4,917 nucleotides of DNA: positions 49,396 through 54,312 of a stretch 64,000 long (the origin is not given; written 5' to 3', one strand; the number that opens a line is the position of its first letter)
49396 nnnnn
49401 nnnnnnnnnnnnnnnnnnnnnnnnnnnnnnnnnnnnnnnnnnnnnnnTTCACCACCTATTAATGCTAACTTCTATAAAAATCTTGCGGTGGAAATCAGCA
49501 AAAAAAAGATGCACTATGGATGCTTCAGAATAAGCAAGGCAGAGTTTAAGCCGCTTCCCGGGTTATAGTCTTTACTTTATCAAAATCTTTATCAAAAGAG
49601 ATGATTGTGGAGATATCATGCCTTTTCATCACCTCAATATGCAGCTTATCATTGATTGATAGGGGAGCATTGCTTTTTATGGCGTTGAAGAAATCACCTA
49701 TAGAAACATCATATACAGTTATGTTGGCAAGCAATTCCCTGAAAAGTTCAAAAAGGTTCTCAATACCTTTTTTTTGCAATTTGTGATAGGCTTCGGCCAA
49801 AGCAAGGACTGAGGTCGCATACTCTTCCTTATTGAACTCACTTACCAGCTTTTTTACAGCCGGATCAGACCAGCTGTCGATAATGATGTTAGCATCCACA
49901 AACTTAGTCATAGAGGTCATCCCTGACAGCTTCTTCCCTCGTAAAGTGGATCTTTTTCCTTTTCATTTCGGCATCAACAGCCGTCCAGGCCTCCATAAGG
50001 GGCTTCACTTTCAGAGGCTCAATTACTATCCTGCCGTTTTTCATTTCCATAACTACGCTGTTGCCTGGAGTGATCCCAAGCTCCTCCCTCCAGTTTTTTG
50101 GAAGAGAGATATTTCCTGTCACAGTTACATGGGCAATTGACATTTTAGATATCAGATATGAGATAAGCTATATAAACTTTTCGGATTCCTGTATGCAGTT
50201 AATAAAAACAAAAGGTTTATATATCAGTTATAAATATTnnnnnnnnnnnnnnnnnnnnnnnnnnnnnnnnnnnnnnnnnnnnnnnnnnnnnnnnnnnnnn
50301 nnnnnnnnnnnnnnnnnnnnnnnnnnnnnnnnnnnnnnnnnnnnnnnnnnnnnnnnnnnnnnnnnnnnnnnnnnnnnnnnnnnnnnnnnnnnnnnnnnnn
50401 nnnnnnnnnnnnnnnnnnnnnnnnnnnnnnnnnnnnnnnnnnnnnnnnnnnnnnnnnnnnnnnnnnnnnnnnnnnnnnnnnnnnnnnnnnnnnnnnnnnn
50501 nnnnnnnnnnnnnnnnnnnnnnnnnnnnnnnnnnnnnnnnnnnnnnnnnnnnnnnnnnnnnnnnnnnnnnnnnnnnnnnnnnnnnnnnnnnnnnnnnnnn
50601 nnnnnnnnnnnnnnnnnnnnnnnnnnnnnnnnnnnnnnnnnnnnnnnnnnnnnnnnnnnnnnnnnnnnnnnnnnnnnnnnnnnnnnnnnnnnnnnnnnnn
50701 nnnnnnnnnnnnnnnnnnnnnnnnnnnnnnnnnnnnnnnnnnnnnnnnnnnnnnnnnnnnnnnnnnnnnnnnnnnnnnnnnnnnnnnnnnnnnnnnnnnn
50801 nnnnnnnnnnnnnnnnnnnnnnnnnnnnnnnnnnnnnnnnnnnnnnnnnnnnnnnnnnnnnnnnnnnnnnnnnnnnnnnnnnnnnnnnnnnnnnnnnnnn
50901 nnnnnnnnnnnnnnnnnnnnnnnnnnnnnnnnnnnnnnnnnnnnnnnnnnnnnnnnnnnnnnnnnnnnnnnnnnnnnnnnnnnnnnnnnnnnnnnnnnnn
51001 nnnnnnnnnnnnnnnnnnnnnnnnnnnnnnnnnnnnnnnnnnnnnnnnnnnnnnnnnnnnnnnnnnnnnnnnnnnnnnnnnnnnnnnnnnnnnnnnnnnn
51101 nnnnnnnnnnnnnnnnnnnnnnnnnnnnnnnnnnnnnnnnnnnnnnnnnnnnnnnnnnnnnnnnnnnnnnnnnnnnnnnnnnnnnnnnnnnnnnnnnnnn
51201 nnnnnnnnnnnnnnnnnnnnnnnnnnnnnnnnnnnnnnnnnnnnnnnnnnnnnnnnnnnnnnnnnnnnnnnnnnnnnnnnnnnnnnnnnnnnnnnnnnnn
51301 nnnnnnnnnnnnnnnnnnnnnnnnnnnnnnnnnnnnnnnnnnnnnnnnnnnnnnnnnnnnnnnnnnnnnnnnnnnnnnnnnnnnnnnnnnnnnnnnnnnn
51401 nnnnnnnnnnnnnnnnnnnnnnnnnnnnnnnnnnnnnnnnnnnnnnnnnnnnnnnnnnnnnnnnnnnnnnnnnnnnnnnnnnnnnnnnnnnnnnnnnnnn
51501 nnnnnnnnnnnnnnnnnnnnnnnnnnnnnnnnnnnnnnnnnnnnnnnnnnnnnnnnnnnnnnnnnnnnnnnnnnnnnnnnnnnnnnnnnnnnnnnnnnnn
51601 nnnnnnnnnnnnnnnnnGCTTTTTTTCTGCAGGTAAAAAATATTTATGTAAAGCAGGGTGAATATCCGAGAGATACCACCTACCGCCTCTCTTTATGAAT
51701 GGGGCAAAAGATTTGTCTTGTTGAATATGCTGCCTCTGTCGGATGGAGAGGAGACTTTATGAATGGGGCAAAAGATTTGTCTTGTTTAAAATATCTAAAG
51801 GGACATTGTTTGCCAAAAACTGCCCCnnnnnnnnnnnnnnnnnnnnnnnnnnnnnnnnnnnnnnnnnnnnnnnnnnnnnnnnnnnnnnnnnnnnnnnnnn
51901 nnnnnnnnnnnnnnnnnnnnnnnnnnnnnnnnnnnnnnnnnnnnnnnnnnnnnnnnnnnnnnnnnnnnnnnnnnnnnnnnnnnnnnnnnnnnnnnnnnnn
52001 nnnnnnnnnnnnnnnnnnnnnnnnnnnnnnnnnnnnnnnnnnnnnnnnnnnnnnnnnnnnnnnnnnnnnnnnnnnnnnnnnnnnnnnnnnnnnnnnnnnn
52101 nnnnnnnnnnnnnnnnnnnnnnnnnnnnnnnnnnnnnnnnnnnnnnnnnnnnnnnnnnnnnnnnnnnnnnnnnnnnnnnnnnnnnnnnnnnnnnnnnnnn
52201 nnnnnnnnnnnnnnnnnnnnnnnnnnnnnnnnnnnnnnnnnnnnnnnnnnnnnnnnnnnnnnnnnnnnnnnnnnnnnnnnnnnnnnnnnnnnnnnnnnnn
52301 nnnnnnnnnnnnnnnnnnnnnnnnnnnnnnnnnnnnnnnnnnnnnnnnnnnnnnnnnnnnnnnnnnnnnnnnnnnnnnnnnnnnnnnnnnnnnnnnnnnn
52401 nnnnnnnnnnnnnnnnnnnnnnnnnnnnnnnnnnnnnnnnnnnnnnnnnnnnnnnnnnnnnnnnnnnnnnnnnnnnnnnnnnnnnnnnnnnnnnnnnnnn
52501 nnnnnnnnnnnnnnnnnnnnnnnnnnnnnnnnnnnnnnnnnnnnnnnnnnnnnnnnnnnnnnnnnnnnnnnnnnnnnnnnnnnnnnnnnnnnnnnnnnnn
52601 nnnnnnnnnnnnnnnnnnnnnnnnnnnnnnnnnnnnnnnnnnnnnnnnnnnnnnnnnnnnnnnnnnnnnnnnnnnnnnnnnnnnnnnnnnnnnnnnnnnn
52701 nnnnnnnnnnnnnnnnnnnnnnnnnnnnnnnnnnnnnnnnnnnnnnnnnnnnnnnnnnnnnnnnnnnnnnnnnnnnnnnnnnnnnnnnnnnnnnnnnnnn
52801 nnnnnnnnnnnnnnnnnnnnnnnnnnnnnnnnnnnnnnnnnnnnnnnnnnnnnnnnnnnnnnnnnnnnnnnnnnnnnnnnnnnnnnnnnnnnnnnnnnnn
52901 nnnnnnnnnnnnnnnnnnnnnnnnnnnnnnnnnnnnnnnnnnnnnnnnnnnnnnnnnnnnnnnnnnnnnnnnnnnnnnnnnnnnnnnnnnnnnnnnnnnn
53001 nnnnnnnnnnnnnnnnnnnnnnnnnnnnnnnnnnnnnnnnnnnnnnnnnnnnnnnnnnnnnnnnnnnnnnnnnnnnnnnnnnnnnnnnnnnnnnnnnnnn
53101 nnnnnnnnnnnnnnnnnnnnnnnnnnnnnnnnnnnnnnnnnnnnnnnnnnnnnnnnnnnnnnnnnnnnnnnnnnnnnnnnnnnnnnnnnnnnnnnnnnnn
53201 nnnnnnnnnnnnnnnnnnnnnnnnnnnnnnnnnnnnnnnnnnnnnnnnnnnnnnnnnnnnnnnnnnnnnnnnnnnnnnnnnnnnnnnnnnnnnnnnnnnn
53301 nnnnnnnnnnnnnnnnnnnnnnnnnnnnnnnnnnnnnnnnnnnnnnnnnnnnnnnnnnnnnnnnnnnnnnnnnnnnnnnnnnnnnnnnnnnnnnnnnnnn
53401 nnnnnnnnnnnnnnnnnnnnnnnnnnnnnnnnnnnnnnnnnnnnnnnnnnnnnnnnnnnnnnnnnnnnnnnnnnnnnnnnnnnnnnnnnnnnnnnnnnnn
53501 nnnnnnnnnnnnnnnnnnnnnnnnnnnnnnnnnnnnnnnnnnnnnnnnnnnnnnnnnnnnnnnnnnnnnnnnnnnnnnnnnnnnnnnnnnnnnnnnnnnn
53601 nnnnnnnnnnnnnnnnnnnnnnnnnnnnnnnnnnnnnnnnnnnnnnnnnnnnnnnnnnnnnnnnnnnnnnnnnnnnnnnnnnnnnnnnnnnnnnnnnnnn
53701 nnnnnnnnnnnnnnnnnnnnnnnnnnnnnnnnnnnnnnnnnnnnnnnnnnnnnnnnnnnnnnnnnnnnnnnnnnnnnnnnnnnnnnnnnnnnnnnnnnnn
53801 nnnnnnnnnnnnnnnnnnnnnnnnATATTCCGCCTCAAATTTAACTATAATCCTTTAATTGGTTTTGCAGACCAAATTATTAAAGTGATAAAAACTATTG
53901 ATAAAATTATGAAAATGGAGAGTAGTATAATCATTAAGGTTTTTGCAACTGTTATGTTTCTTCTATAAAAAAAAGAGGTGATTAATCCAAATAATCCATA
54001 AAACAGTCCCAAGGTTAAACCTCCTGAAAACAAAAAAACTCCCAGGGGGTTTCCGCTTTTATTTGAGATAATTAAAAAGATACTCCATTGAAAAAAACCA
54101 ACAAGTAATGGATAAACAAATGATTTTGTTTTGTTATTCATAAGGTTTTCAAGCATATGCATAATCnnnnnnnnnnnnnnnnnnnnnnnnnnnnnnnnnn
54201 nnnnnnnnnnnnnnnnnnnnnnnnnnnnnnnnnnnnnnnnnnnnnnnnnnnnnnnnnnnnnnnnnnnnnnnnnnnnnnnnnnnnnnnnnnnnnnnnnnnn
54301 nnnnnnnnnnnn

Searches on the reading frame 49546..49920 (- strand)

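Call 51: search_protein_families(library=pfam, proteins=[window:49546-49920:-], max_evalue=0.05)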
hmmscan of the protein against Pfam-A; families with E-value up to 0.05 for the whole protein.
window:49546-49920:- (124 aa): 1 family
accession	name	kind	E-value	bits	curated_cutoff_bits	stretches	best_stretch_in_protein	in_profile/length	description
PF01850.27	PIN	-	1.4e-13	52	23.6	1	7-117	2-118/120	PIN domain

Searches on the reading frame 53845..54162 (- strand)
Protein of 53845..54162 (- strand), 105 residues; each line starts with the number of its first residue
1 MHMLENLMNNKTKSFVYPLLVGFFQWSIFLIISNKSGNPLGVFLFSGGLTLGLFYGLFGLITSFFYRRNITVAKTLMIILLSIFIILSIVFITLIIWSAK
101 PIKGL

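Call 51: search_protein_families(library=pfam, proteins=[window:53845-54162:-], max_evalue=0.05)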
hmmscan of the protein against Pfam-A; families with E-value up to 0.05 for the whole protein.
window:53845-54162:- (105 aa): 1 family
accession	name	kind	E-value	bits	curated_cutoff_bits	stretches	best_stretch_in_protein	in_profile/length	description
PF07114.16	TMEM126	-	0.045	13.5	25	0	45-85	23-63/181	Transmembrane protein 126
